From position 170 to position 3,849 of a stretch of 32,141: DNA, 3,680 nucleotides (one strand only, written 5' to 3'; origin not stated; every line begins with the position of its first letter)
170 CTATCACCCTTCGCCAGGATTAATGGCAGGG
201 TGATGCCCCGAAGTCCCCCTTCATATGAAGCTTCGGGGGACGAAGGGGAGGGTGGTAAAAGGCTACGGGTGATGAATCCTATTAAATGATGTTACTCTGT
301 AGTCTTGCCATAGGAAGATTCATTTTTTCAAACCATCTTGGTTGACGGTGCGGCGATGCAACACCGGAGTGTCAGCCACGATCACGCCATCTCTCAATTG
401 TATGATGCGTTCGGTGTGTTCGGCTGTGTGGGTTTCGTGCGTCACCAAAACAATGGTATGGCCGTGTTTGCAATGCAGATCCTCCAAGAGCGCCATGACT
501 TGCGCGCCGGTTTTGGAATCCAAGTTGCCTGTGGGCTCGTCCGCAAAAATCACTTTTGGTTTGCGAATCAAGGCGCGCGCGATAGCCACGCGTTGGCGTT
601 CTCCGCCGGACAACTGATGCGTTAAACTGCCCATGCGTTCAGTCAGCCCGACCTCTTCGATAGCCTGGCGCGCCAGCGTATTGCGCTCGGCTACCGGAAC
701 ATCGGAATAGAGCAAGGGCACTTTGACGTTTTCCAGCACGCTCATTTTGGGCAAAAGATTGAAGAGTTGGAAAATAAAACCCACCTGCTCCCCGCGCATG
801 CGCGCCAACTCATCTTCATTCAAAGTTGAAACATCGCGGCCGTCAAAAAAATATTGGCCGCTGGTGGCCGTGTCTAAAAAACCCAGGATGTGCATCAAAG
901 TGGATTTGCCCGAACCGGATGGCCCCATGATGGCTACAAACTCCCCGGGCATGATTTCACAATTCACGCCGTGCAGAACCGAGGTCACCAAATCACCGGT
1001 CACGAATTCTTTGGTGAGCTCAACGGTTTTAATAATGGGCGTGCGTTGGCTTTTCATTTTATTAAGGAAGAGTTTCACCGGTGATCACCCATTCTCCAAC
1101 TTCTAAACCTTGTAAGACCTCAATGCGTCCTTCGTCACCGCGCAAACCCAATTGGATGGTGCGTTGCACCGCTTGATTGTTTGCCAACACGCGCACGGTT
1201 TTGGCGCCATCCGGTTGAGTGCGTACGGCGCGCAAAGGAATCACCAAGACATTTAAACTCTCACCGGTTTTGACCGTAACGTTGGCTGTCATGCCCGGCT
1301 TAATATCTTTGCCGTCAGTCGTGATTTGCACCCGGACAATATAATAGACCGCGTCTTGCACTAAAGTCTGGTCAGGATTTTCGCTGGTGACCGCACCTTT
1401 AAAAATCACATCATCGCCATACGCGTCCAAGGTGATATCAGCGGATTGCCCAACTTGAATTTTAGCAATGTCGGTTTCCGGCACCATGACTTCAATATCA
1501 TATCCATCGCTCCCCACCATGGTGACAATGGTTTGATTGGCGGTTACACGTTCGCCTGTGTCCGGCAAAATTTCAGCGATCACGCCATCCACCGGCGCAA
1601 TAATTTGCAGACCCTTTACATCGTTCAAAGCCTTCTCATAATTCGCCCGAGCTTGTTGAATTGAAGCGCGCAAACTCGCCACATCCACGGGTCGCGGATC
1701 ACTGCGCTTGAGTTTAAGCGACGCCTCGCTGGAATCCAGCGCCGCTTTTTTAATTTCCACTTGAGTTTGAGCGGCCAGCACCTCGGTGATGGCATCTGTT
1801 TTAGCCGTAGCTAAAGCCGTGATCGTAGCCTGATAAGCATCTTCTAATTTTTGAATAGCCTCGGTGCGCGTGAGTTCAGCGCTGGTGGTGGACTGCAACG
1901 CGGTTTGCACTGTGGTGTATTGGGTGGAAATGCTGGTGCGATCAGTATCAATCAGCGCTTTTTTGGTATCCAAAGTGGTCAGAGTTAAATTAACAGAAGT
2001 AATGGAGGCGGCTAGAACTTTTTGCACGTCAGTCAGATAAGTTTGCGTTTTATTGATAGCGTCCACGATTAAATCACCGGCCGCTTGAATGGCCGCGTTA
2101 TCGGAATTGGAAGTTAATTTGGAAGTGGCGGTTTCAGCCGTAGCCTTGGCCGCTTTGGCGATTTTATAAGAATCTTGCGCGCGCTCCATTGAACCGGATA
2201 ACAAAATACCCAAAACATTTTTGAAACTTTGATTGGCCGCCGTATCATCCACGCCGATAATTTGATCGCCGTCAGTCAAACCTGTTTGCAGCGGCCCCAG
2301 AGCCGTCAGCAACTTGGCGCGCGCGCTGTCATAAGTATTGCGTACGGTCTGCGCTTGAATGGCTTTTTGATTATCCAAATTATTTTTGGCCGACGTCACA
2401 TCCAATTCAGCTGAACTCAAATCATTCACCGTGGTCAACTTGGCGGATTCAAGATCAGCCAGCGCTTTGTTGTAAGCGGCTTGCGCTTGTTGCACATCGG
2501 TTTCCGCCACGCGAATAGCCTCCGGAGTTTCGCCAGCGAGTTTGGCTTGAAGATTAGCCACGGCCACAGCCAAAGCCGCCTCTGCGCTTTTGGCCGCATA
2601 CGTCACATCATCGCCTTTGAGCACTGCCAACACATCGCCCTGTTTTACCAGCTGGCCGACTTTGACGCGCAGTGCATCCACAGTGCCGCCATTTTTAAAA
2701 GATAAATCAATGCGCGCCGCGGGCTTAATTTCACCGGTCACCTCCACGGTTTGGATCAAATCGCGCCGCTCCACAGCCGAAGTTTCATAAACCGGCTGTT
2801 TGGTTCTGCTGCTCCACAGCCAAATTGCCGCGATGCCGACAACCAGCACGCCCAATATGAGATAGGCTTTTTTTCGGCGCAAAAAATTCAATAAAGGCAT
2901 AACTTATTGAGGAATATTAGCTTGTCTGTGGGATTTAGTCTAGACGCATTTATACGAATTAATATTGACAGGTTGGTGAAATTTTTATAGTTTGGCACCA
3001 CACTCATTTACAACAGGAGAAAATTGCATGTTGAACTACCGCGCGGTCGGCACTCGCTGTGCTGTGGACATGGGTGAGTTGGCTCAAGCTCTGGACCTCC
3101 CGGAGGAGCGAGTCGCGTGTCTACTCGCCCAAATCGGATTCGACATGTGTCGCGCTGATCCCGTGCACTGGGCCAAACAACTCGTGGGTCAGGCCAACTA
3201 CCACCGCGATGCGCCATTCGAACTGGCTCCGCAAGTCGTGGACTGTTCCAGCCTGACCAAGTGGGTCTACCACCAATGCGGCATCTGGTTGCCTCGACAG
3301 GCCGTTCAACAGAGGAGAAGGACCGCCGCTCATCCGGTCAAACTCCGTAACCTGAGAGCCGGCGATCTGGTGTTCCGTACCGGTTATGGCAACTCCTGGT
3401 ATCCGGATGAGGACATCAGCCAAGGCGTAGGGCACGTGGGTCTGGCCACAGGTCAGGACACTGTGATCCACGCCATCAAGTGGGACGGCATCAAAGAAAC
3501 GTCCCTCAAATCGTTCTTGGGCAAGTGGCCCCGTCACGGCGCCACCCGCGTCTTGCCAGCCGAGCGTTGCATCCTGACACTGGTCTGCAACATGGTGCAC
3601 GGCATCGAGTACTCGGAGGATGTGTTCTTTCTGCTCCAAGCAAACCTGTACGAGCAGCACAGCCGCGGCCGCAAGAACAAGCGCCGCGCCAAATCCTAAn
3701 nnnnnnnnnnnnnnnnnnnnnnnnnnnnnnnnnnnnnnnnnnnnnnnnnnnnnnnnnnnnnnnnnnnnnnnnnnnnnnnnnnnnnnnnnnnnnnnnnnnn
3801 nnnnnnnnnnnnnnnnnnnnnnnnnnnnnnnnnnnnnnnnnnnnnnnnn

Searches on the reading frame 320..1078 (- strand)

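Call 82: search_protein_families(library=pfam, proteins=[window:320-1078:-], max_evalue=0.001)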
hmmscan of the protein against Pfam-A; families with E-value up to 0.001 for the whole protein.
window:320-1078:- (252 aa): 6 families
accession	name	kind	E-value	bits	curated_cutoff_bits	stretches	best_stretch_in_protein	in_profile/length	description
PF00005.33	ABC_tran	-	4.5e-33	115.2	25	1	35-183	1-136/137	ABC transporter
PF02463.25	SMC_N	-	9.7e-06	25.6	40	0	46-228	25-211/220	RecF/RecN/SMC N terminal domain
PF13304.12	AAA_21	-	2.6e-05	24.9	27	1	47-103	1-60/304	AAA domain, putative AbiEii toxin, Type IV TA system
PF03193.22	RsgA_GTPase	-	0.00042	20.6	30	0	43-65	104-126/174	RsgA GTPase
PF13555.12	AAA_29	-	0.00045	20.3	27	1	36-62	13-39/61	P-loop containing region of AAA domain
PF13671.12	AAA_33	-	0.00091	20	27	0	49-220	3-114/143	AAA domain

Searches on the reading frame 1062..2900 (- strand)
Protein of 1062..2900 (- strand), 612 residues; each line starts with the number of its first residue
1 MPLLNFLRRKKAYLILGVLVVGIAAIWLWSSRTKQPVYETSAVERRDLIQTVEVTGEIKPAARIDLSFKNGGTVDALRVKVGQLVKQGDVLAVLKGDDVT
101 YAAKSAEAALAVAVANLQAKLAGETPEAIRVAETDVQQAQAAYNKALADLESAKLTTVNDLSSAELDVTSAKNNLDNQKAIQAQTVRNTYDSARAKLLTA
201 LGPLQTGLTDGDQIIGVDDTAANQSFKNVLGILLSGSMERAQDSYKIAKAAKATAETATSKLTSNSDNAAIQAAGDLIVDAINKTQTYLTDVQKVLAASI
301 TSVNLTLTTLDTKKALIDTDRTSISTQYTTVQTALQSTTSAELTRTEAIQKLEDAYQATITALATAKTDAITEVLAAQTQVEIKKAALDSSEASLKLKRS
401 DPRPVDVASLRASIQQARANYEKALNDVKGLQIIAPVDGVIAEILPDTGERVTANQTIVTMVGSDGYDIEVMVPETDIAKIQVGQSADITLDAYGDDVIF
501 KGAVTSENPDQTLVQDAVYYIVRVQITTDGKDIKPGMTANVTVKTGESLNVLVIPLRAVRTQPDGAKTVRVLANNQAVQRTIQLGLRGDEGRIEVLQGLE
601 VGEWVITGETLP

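Call 45: search_protein_families(library=pfam, proteins=[window:1062-2900:-], max_evalue=0.0001)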
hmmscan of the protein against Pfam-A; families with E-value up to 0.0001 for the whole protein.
window:1062-2900:- (612 aa): 4 families
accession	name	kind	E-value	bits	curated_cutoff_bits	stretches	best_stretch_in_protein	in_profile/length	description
PF13437.12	HlyD_3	-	1.3e-13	52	22.2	1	433-536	2-106/106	HlyD family secretion protein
PF16576.10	HlyD_D23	-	1.3e-10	41.4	30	1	428-539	106-214/214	Barrel-sandwich domain of CusB or HlyD membrane-fusion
PF00364.28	Biotin_lipoyl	-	2.1e-06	27.9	22.1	0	432-461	44-73/73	Biotin-requiring enzyme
PF13533.13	Biotin_lipoyl_2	-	6.8e-06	26.2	29.8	1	71-94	8-31/32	Biotin-lipoyl like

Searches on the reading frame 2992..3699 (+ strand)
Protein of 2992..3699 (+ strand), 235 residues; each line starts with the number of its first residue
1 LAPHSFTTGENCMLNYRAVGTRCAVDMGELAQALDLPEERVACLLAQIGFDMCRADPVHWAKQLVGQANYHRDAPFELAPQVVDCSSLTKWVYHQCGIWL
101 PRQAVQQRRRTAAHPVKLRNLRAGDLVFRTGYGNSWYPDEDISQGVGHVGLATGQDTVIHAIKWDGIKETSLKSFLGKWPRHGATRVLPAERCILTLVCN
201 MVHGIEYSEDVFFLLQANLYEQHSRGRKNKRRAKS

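Call 82: search_protein_families(library=pfam, proteins=[window:2992-3699:+], max_evalue=0.001)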
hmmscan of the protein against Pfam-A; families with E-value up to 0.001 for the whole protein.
window:2992-3699:+ (235 aa): 1 family
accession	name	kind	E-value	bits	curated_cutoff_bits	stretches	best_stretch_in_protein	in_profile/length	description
PF00877.26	NLPC_P60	-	9.7e-14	51.7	23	1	80-173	11-92/105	NlpC/P60 family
